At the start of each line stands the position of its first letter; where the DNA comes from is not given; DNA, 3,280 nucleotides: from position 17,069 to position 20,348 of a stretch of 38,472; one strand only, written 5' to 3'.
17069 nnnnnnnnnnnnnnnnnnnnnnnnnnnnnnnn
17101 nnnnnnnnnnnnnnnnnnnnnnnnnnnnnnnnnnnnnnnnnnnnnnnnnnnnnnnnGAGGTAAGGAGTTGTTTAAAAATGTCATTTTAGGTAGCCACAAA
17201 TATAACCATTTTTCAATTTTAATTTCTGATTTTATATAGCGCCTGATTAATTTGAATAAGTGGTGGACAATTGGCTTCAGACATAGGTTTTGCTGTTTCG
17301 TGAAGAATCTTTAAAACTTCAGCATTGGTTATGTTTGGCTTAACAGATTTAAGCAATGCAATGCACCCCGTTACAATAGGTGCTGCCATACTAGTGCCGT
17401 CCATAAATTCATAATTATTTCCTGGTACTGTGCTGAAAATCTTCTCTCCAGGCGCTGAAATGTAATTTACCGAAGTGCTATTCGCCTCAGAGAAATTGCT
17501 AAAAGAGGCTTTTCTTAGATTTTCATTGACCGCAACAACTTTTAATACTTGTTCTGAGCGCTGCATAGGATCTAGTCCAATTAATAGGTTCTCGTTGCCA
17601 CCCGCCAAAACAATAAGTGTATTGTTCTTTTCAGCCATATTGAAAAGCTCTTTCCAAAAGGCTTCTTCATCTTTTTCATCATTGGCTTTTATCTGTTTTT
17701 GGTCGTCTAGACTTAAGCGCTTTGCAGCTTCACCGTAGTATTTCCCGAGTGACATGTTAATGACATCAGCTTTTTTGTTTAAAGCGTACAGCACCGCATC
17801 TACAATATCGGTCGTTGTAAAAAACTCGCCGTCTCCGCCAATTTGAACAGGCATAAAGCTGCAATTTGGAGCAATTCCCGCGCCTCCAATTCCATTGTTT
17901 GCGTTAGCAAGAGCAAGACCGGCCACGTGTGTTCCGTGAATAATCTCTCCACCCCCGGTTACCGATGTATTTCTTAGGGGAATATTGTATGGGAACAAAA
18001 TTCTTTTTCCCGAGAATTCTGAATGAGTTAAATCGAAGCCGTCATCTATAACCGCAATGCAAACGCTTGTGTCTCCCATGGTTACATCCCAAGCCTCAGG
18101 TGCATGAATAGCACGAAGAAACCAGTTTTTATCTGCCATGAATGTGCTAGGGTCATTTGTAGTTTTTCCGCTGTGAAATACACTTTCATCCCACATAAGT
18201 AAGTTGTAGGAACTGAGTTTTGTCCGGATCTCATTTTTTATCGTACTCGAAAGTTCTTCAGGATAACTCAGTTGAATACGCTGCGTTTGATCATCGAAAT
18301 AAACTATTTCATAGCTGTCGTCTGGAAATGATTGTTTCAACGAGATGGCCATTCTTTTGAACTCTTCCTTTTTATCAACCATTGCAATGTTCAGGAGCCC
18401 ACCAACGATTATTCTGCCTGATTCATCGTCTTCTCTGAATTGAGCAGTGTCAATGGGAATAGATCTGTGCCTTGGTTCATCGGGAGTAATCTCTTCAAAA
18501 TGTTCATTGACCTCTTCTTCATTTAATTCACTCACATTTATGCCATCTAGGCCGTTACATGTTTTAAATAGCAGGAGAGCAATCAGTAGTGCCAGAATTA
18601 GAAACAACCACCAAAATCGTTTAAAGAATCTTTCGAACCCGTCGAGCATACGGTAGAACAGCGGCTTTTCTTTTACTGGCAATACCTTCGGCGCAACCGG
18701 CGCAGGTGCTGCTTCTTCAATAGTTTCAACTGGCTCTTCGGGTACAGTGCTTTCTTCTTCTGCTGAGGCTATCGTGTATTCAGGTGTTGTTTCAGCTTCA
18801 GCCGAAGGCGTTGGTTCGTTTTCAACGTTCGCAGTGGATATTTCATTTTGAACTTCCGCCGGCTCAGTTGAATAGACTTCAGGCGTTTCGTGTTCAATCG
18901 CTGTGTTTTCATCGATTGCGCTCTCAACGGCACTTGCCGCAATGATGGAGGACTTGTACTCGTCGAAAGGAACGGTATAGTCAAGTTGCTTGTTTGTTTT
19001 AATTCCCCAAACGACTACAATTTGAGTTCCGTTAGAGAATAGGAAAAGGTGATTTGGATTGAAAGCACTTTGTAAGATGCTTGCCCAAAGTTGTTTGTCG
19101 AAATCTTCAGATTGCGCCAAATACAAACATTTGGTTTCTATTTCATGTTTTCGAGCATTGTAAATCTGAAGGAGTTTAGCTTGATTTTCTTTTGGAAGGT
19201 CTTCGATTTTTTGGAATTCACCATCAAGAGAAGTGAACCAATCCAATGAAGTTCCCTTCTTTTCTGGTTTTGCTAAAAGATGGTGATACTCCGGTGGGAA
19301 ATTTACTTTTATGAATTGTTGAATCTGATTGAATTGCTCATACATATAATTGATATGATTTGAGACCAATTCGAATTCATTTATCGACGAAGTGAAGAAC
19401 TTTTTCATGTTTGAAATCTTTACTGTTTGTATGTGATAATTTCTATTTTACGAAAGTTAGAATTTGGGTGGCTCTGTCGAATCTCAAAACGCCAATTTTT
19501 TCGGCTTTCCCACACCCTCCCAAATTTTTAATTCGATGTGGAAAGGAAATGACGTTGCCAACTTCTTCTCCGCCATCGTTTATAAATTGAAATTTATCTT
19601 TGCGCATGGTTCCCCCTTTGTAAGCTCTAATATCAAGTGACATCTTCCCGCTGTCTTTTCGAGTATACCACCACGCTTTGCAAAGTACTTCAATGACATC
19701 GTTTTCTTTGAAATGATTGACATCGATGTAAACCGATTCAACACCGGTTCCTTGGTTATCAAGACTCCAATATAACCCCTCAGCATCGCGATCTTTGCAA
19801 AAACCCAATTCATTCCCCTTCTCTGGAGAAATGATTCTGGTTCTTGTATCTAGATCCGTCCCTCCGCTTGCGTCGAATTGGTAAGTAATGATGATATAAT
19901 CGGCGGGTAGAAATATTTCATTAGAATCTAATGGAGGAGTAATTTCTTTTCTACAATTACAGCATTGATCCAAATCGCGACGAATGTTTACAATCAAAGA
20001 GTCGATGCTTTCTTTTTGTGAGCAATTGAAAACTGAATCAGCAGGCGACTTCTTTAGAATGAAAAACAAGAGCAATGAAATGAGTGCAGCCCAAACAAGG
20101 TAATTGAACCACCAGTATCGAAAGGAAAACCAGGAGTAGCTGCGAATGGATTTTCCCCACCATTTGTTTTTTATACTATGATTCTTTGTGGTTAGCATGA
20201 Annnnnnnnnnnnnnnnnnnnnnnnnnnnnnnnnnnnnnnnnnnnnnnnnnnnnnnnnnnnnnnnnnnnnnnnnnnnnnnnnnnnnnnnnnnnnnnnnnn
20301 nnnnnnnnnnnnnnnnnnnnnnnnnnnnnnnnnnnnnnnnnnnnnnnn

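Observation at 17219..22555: One juxtamembrane anchor motif shared by five consecutive proteins; three tandem paralogues have a constant anchor and swapped C-terminal domains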

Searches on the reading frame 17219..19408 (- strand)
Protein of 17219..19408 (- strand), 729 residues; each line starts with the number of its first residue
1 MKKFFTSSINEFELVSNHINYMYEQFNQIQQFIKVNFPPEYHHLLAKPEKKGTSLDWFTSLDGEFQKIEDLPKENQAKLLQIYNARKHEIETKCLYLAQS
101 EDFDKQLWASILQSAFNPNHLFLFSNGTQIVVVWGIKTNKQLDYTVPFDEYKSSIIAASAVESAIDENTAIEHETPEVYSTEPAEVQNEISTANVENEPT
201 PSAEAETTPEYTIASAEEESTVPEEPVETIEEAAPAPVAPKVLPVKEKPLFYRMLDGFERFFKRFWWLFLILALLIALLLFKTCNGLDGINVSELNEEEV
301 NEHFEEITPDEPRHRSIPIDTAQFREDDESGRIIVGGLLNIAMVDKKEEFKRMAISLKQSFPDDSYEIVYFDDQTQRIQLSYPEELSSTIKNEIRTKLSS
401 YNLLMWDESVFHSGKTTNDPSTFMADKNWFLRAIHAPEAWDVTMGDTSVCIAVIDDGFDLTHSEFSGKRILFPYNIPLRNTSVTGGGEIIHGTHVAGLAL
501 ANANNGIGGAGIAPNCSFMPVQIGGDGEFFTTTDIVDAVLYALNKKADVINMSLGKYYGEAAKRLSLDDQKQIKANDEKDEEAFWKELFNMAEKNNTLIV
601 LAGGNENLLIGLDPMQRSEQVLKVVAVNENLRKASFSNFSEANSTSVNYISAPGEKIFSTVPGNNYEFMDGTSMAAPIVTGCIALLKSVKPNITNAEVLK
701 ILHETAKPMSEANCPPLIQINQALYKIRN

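Call 4: search_protein_families(library=pfam, proteins=[window:17219-19408:-], max_evalue=0.1)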
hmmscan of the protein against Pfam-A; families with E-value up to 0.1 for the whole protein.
window:17219-19408:- (729 aa): 2 families
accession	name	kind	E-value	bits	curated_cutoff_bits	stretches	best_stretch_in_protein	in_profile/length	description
PF00082.27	Peptidase_S8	-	1.6e-45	156.1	21.8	1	448-707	3-274/288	Subtilase family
PF03105.24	SPX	-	0.079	13.4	27.8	0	55-231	138-266/340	SPX domain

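Call 6: search_protein_families(library=ncbifam, proteins=[window:17219-19408:-], max_evalue=0.1)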
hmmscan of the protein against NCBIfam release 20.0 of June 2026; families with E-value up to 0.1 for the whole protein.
window:17219-19408:- (729 aa): 9 families
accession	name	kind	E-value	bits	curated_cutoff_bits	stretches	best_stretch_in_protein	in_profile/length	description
TIGR03921.1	T7SS_mycosin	equivalog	5.1e-31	108.1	278.75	1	435-708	2-265/353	type VII secretion-associated serine protease mycosin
NF033595.1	denti_PrtP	equivalog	3.7e-21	75.4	300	2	584-709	354-481/606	dentilisin complex serine proteinase subunit PrtP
TIGR03895.1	protease_PatA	subfamily_domain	1.4e-17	63.7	421.05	1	491-710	1-204/606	PatA/PatG family cyanobactin maturation protease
NF051851.1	AtpSerPepEprS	equivalog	3e-15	55.3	1700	1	426-708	46-339/988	autotransporter serine peptidase EprS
NF040486.1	SrfA_fam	subfamily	1.5e-10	41.1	150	1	20-217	20-218/438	SrfA family protein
NF040553.1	SGO_0316_fam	subfamily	6.6e-09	34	1400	2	467-562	336-437/1486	SGO_0316/SGO_0317 family LPXTG-anchored serine peptidase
NF049966.1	QH_SP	equivalog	9.6e-08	31.6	165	1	451-555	2-96/219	subtilisin-like serine protease QhpE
NF040809.1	germ_prot_CspBA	exception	8.4e-07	27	1250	1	649-687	435-473/1099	bifunctional germination protease/germinant receptor pseudoprotease CspBA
NF040808.2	CspC_non_triad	exception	0.034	12.6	675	0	648-707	459-518/556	bile acid germinant receptor pseudoprotease CspC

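Call 14: search_protein_families(library=padloc, proteins=[window:17219-19408:-], max_evalue=0.01)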
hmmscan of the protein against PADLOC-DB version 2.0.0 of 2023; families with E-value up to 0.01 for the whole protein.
window:17219-19408:- (729 aa): 1 family
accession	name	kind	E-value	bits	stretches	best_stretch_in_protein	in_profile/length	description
PDLC03014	subtilase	-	3.7e-18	64.2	1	446-705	171-374/391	-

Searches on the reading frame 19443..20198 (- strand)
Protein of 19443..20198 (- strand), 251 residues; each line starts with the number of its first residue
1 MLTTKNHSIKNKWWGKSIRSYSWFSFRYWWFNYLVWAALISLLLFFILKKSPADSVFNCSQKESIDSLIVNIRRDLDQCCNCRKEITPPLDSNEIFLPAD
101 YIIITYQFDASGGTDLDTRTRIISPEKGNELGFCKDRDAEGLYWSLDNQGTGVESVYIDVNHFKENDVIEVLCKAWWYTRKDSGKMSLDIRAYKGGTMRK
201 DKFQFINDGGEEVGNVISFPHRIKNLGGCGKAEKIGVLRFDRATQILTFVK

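Call 4: search_protein_families(library=pfam, proteins=[window:19443-20198:-], max_evalue=0.1)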
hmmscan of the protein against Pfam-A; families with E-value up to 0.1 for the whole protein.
window:19443-20198:- (251 aa): 0 families

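Call 6: search_protein_families(library=ncbifam, proteins=[window:19443-20198:-], max_evalue=0.1)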
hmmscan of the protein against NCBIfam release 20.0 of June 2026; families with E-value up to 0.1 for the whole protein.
window:19443-20198:- (251 aa): 0 families

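Call 14: search_protein_families(library=padloc, proteins=[window:19443-20198:-], max_evalue=0.01)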
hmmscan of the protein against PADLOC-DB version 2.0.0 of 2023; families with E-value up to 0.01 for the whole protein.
window:19443-20198:- (251 aa): 0 families

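Call 76: search_protein_families(library=pfam, alignment_id=A7, max_evalue=0.01)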
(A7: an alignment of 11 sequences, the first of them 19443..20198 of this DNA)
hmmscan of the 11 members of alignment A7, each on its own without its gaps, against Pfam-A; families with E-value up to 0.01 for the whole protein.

A. member 1, window:19443-20198:- (251 aa): 0 families

B. families by the number of members that match (of 11 scanned): 2 families
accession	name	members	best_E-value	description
PF16101.10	PRIMA1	1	0.00012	Proline-rich membrane anchor 1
PF07574.19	SMC_Nse1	1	0.0033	Nse1 non-SMC component of SMC5-6 complex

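Call 77: search_solved_structures(query=A7, max_evalue=1)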
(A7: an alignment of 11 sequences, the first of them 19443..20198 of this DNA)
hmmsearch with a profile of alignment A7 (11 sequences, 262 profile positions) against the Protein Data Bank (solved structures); distinct sequences matched with E-value up to 1: 0.

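Call 110: search_protein_families(library=phrogs, proteins=[window:19443-20198:-], max_evalue=0.001)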
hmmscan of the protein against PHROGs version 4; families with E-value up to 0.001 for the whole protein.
window:19443-20198:- (251 aa): 1 family
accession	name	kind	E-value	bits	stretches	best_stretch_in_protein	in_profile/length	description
phrog_24956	-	unknown function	1.9e-24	87.4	1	97-217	117-242/279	-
